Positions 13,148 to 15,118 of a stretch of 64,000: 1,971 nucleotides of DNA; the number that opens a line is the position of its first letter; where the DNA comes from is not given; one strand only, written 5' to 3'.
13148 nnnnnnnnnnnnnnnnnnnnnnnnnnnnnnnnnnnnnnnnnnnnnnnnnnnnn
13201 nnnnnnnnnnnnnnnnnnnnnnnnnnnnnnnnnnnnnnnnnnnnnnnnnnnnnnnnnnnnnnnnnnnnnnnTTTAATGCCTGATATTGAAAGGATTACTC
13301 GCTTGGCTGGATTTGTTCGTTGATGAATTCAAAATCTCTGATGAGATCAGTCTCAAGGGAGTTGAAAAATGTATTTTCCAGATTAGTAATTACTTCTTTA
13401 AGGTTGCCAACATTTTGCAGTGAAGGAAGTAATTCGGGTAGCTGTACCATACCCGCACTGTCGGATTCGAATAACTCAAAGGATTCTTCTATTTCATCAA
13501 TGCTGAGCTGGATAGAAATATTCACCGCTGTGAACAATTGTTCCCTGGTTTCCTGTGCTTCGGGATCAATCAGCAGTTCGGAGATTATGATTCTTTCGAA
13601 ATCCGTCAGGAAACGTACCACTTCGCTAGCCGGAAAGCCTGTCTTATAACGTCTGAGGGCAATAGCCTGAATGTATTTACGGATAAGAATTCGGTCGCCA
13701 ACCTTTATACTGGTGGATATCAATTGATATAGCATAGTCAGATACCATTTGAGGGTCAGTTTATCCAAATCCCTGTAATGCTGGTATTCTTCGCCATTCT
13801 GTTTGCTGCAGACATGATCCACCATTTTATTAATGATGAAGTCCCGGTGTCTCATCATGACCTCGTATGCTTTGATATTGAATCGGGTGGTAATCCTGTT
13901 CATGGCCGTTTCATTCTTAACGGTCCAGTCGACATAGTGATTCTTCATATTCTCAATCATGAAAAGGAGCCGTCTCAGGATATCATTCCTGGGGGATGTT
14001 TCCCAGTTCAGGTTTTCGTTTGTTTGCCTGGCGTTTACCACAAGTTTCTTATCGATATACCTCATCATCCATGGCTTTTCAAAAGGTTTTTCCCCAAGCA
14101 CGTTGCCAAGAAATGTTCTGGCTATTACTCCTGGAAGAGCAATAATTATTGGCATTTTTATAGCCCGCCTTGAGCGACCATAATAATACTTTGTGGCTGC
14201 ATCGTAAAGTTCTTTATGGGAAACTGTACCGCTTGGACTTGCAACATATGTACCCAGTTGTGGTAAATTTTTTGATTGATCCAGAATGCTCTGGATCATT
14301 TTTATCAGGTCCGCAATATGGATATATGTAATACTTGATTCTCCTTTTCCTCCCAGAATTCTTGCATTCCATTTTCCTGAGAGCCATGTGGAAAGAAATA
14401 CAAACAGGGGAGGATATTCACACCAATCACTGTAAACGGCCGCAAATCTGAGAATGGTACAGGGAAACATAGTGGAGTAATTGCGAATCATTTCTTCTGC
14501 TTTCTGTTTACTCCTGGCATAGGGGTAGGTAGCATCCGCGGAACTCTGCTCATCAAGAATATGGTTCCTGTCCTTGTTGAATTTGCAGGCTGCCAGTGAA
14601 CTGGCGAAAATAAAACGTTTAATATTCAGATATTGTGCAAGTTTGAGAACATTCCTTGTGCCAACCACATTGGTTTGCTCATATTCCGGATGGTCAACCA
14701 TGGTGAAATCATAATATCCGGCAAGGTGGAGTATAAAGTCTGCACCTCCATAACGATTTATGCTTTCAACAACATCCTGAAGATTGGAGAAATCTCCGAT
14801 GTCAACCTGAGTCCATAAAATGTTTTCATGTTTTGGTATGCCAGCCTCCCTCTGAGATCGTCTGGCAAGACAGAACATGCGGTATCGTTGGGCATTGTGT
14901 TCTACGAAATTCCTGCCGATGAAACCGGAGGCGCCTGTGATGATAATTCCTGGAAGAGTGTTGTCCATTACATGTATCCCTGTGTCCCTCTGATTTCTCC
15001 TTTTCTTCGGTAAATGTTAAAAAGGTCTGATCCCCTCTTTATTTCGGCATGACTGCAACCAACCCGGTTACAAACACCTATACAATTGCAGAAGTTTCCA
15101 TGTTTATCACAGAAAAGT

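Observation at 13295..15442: Uncharacterised Cys-rich protein and SDR-fusion protein translationally coupled at the 3' end of the hydrogenase operon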

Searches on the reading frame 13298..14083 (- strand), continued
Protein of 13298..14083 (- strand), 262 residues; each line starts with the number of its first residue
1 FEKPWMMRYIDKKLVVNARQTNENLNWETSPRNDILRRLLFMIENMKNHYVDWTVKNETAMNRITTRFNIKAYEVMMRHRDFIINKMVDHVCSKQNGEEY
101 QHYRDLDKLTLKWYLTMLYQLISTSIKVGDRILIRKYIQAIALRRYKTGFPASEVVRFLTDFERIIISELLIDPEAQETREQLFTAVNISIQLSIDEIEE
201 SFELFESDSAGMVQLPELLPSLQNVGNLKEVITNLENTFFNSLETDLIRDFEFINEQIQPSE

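Call 44: find_encoding_contigs(protein=P0120, flank=8000, max_places=3)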
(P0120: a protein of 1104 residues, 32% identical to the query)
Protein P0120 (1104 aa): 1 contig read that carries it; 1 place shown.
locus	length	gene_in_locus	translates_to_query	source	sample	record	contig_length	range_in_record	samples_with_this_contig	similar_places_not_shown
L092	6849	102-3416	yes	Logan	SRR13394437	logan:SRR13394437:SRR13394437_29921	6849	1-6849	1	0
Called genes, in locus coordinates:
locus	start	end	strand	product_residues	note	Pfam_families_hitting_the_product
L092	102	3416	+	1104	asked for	PF01073:3Beta_HSD, PF01370:Epimerase, PF13460:NAD_binding_10, PF16363:GDP_Man_Dehyd, PF07993:NAD_binding_4, PF13510:Fer2_4, PF10588:NADH-G_4Fe-4S_3, PF22117:Fer4_Nqo3, +7 more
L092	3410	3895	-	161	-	PF01750:HycI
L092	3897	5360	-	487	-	PF27537:HoxH, PF00374:NiFeSe_Hases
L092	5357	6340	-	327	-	PF01058:Oxidored_q6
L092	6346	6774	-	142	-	PF02662:FlpD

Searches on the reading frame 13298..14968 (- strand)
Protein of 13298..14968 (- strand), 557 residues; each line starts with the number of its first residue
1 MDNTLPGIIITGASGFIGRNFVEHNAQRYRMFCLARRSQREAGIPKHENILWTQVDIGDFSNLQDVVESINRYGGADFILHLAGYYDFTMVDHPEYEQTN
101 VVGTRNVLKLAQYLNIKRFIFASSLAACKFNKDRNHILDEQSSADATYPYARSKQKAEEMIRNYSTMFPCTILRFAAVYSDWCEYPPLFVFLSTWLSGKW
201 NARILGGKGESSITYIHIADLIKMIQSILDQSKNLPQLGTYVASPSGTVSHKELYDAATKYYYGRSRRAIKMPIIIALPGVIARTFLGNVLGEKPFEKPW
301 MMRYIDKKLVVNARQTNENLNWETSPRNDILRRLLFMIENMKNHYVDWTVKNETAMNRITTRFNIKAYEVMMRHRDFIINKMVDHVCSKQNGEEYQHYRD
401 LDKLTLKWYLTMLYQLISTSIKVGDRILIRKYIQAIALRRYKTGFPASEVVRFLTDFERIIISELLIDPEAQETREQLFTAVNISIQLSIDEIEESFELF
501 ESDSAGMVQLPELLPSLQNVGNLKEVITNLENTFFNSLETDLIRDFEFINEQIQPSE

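Call 3: search_protein_families(library=pfam, proteins=[window:13298-14968:-], max_evalue=0.1)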
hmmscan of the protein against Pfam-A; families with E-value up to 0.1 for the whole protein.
window:13298-14968:- (557 aa): 11 families
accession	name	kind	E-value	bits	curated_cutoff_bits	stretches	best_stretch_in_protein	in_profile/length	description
PF01370.27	Epimerase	-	2.1e-27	96.5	20.9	1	8-241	1-237/240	NAD dependent epimerase/dehydratase family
PF01073.25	3Beta_HSD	-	4.3e-18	65.8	22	1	9-163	1-159/280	3-beta hydroxysteroid dehydrogenase/isomerase family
PF16363.11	GDP_Man_Dehyd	-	2.7e-17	63.7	27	1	9-258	1-262/332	GDP-mannose 4,6 dehydratase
PF07993.18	NAD_binding_4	-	3.3e-15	56.4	20.1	1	10-180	1-209/258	Male sterility protein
PF13460.12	NAD_binding_10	-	6.1e-11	43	27.2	1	12-178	1-146/184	NAD(P)H-binding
PF02719.21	Polysacc_synt_2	-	2.6e-08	33.8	20.2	1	8-125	1-129/293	Polysaccharide biosynthesis protein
PF04321.23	RmlD_sub_bind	-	6.9e-08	32.3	27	1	8-181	3-154/287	RmlD substrate binding domain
PF08659.16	KR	-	6.9e-05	23.3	22.6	1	9-129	4-141/180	KR domain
PF00106.31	adh_short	-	0.00016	21.6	26.6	1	8-104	3-112/195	short chain dehydrogenase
PF05368.20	NmrA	-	0.0077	16.3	27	1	8-261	5-233/298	NmrA-like family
PF14361.12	RsbRD_N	-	0.048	14.8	24.3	0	370-465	4-103/104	RsbT co-antagonist protein rsbRD N-terminal domain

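Call 4: search_protein_families(library=ncbifam, proteins=[window:13298-14968:-], max_evalue=0.1)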
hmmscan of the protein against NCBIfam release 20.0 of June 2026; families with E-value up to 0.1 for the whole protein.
window:13298-14968:- (557 aa): 41 families (the best 25 are shown)
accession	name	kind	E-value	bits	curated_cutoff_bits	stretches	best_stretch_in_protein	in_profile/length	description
TIGR03466.1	HpnA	hypoth_equivalog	4.1e-19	68.6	367.65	1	9-164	4-155/327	hopanoid-associated sugar epimerase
TIGR01179.1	galE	equivalog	1.4e-16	60.2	262.3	1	8-176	2-174/332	UDP-glucose 4-epimerase GalE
TIGR01746.1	Thioester-redct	subfamily_domain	6.3e-16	58.6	213.35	1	8-181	2-198/371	thioester reductase domain-containing protein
NF005539.0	PRK07201.1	equivalog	2.9e-15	56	549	1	9-178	4-177/657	SDR family oxidoreductase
TIGR01777.1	yfcH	hypoth_equivalog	2e-12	47.3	207.35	1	8-289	1-260/292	TIGR01777 family oxidoreductase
TIGR04180.1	EDH_00030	hypoth_equivalog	7.6e-12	44.9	475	1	8-175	1-172/297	NAD-dependent 4,6-dehydratase LegB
TIGR01181.1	dTDP_gluc_dehyt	equivalog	1.3e-11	44.2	365.1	1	8-233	2-235/321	dTDP-glucose 4,6-dehydratase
TIGR02197.1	heptose_epim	equivalog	4.9e-11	42.4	274.6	1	8-180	1-172/316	ADP-glyceromanno-heptose 6-epimerase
NF042423.1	oxyalk_red_Shew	equivalog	8e-11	41.6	580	1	7-164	10-159/331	2-alkyl-3-oxoalkanoate reductase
NF042422.1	oxyalk_red_OleD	equivalog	7.6e-09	35.4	580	1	8-161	3-150/329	2-alkyl-3-oxoalkanoate reductase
NF052578.1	StrlDmthSdmBMthl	equivalog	1.7e-08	34.6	600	1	9-188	4-179/328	sterol demethylase protein SdmB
NF041293.1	G6PDh_Azf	equivalog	5.7e-08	32.5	400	1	8-128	5-119/252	NAD-dependent glucose-6-phosphate dehydrogenase Azf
TIGR01214.1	rmlD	equivalog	3.1e-07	29.8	224.05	1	8-181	2-153/285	dTDP-4-dehydrorhamnose reductase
NF050030.1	thlkprotThyD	equivalog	1.5e-06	27.6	400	1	8-255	3-243/305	thylakoid membrane protein ThyD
NF047837.1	UDPAcbARedWbcJ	equivalog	4.6e-06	25.8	500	0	137-233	90-188/372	UDP-2-acetamido-2,6-beta-L-arabino-hexul-4-ose reductase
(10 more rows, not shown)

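Call 46: list_cluster_members(proteins=[P0001, window:13298-14968:-, window:12879-13268:+])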
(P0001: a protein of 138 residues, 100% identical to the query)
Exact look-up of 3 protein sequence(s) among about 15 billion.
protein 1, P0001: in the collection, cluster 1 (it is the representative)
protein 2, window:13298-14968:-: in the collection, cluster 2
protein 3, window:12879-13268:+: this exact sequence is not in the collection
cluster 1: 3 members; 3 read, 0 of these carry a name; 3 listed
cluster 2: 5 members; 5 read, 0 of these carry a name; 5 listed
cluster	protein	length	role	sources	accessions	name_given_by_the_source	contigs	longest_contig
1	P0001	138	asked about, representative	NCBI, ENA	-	-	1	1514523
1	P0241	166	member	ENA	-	-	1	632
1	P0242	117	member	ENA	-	-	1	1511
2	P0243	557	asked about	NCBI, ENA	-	-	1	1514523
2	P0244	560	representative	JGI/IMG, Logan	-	-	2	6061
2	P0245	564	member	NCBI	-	-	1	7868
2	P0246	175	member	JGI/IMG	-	-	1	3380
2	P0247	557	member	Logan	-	-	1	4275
